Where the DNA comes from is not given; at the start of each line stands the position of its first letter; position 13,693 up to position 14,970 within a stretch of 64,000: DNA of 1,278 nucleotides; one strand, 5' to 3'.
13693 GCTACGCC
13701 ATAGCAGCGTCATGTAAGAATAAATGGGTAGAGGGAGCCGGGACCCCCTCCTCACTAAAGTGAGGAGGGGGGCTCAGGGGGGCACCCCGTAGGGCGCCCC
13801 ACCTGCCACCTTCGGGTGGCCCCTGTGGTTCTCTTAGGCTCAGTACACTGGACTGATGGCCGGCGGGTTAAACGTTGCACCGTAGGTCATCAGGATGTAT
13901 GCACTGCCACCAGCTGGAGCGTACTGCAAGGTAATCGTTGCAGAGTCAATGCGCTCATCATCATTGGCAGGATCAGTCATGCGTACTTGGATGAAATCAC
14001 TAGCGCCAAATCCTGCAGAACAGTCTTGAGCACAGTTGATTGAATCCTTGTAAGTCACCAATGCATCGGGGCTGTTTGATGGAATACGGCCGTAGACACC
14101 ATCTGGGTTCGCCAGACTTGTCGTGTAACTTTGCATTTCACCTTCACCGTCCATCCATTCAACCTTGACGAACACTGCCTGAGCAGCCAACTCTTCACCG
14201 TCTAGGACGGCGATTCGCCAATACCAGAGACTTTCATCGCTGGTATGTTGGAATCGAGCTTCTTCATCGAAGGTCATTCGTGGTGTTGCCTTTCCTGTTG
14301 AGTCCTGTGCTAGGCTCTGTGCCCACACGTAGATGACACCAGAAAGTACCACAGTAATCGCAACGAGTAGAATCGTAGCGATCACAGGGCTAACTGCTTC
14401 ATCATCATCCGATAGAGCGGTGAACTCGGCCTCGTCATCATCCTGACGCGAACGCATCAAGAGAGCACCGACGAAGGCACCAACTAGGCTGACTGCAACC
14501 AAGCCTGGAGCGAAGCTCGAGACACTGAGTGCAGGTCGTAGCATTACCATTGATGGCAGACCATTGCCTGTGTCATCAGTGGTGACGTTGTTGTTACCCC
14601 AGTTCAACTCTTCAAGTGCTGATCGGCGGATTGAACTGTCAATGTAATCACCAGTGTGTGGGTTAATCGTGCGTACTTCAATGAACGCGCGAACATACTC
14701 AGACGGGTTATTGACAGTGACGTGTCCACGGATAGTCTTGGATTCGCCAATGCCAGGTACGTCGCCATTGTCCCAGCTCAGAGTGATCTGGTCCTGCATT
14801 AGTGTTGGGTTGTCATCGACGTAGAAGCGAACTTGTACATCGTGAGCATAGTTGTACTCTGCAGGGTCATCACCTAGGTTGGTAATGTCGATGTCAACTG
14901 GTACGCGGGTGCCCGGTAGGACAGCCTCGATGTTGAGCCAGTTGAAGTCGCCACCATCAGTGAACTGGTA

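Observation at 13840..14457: Archaeal type IV pilin-like module fused in frame behind the membrane anchor of the giant adhesin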

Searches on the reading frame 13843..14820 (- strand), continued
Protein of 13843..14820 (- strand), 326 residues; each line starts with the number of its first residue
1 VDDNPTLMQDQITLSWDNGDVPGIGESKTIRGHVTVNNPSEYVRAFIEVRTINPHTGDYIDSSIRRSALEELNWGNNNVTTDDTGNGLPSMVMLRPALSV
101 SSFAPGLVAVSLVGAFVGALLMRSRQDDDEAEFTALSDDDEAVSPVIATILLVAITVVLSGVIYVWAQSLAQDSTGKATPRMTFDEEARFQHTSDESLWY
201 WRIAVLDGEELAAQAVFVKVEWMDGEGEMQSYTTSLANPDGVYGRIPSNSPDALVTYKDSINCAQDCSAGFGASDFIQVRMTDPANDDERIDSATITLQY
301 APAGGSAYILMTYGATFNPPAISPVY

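Call 67: list_cluster_members(proteins=[P0179, P0182, P0183, P0189, P0190, P0193, P0273, P0306, P0194, P0195])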
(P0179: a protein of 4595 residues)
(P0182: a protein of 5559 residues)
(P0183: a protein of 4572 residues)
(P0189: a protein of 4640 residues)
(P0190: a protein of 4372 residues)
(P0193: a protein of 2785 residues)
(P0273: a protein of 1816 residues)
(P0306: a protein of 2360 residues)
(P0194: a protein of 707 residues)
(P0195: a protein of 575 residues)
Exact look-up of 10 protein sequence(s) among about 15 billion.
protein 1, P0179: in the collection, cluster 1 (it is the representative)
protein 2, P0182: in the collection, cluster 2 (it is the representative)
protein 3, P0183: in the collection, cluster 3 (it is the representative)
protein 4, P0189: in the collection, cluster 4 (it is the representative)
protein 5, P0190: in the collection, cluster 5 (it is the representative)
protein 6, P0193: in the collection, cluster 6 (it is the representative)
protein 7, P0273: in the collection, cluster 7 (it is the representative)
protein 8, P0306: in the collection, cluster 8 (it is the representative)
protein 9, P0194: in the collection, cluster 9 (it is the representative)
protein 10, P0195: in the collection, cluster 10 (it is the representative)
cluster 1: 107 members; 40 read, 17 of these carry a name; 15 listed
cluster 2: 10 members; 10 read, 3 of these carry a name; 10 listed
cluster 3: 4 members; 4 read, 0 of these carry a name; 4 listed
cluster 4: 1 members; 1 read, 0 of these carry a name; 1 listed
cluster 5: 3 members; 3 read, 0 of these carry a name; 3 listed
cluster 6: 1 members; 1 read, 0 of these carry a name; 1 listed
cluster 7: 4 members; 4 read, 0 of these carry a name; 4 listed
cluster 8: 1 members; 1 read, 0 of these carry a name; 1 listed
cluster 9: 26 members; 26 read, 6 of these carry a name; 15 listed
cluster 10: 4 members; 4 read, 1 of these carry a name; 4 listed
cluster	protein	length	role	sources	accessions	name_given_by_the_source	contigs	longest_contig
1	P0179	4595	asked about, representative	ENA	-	-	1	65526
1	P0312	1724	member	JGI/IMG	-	FlaG/FlaF family flagellin (archaellin)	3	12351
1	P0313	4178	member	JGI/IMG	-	FlaG/FlaF family flagellin (archaellin)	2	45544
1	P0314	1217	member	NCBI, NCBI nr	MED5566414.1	MAG: hypothetical protein VX382_01025, partial [Candidatus Thermoplasmatota archaeon] | hypothetical protein [Candidatus Thermoplasmatota archaeon]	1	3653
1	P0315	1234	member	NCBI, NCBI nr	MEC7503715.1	MAG: hypothetical protein VX524_00410, partial [Candidatus Thermoplasmatota archaeon] | hypothetical protein [Candidatus Thermoplasmatota archaeon]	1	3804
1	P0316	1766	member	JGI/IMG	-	FlaG/FlaF family flagellin (archaellin)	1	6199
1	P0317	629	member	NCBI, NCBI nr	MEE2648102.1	MAG: hypothetical protein VYA57_05075, partial [Candidatus Thermoplasmatota archaeon] | hypothetical protein [Candidatus Thermoplasmatota archaeon]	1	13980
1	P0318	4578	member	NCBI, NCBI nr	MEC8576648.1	MAG: archaellin/type IV pilin N-terminal domain-containing protein [Candidatus ... | archaellin/type IV pilin N-terminal domain-containing protein [Candidatus ...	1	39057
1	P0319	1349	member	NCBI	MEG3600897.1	MAG: hypothetical protein VX356_01505, partial [Candidatus Thermoplasmatota archaeon]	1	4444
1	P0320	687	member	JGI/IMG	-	flagellin-like protein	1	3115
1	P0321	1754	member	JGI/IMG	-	FlaG/FlaF family flagellin (archaellin)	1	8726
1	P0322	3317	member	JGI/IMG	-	FlaG/FlaF family flagellin (archaellin)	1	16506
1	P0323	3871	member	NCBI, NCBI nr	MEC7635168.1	MAG: hypothetical protein VYD58_02080, partial [Candidatus Thermoplasmatota archaeon] | hypothetical protein [Candidatus Thermoplasmatota archaeon]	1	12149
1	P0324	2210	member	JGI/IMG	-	FlaG/FlaF family flagellin (archaellin)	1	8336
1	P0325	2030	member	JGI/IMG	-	FlaG/FlaF family flagellin (archaellin)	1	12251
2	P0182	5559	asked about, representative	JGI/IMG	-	-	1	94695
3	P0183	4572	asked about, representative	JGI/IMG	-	-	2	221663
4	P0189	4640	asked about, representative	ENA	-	-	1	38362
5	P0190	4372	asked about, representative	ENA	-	-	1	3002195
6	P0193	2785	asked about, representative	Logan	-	-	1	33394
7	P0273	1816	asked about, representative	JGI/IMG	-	-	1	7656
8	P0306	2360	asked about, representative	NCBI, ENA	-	-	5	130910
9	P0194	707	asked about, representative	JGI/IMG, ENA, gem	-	-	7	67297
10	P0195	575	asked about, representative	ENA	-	-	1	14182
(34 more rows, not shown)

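Call 68: find_encoding_contigs(protein=P0190, flank=10000, max_places=3)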
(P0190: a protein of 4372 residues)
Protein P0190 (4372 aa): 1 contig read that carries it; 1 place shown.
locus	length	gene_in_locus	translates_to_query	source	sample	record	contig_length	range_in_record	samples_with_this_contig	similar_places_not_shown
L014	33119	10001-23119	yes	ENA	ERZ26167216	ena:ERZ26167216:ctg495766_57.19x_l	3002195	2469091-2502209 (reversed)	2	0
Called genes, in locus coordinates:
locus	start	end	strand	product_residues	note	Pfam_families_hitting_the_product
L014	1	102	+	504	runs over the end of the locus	PF00482:T2SSF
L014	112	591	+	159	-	-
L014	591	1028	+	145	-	-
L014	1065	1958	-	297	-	-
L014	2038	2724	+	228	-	PF00160:Pro_isomerase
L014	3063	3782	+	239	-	PF00160:Pro_isomerase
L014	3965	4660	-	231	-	-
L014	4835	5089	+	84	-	PF06772:LtrA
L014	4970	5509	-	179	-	-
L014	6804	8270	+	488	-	PF00171:Aldedh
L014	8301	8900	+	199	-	-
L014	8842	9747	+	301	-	PF00378:ECH_1, PF16113:ECH_2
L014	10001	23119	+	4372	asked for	PF13473:Cupredoxin_1 (faint), PF00127:Copper-bind, PF07790:Pilin_N (weak)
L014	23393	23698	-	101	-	-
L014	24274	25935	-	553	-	PF01336:tRNA_anti-codon (weak), PF00149:Metallophos, PF04042:DNA_pol_E_B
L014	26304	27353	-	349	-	PF02464:CinA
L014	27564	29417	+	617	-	PF13367:PrsW-protease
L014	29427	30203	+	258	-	PF01940:DUF92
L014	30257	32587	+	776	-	-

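Call 74: find_encoding_contigs(protein=P0306, flank=10000, max_places=2)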
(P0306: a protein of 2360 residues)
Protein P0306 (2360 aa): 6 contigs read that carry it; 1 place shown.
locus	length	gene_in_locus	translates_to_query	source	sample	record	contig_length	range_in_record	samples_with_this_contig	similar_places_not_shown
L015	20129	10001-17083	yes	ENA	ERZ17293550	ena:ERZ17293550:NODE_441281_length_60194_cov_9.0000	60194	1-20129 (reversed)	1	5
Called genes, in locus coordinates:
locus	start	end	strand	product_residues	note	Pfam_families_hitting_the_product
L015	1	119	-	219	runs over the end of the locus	PF10080:FtrD-like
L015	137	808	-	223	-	PF02463:SMC_N (weak), PF00005:ABC_tran, PF13304:AAA_21 (faint)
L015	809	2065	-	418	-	PF12704:MacB_PCD (weak), PF02687:FtsX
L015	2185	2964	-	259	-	PF01757:Acyl_transf_3 (faint), PF07786:HGSNAT_cat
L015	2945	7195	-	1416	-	PF01869:BcrAD_BadFG, PF09989:DUF2229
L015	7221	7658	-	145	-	PF01989:AcnX_swivel_put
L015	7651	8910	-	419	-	PF04412:AcnX, PF28403:AcnX_2nd, PF28406:AcnX_3rd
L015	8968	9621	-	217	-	-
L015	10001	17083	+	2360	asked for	PF12810:ALK_LTK_GRD, PF07790:Pilin_N (weak)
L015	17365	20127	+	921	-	?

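Call 75: find_encoding_contigs(protein=P0194, flank=10000, max_places=2)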
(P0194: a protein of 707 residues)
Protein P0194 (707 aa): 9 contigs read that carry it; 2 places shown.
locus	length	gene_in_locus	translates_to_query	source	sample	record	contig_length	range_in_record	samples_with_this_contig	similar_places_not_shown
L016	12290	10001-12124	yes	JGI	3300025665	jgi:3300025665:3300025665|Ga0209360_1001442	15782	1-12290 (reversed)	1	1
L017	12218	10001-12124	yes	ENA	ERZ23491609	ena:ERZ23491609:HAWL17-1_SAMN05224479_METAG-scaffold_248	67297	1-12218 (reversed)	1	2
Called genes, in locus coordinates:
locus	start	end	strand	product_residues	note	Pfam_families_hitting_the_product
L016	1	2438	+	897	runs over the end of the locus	PF00403:HMA (weak), PF00122:E1-E2_ATPase, PF00702:Hydrolase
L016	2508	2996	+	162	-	PF12840:HTH_20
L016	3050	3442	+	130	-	PF07191:Zn_ribbon_6 (faint)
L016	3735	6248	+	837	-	-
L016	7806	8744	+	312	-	-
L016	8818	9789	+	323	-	-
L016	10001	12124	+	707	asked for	-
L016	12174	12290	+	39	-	?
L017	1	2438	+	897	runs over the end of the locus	PF00403:HMA (weak), PF00122:E1-E2_ATPase, PF00702:Hydrolase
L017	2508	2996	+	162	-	PF12840:HTH_20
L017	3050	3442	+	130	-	PF07191:Zn_ribbon_6 (faint)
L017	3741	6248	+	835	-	-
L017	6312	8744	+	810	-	-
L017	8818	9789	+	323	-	-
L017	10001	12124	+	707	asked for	-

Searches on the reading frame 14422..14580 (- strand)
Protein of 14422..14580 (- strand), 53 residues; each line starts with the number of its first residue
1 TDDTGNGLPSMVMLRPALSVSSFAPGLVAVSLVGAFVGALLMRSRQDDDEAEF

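Call 70: search_protein_families(library=ncbifam, proteins=[window:14422-14580:-], max_evalue=10)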
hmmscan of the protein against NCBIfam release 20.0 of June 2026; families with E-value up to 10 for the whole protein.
seq(53 aa): 0 families
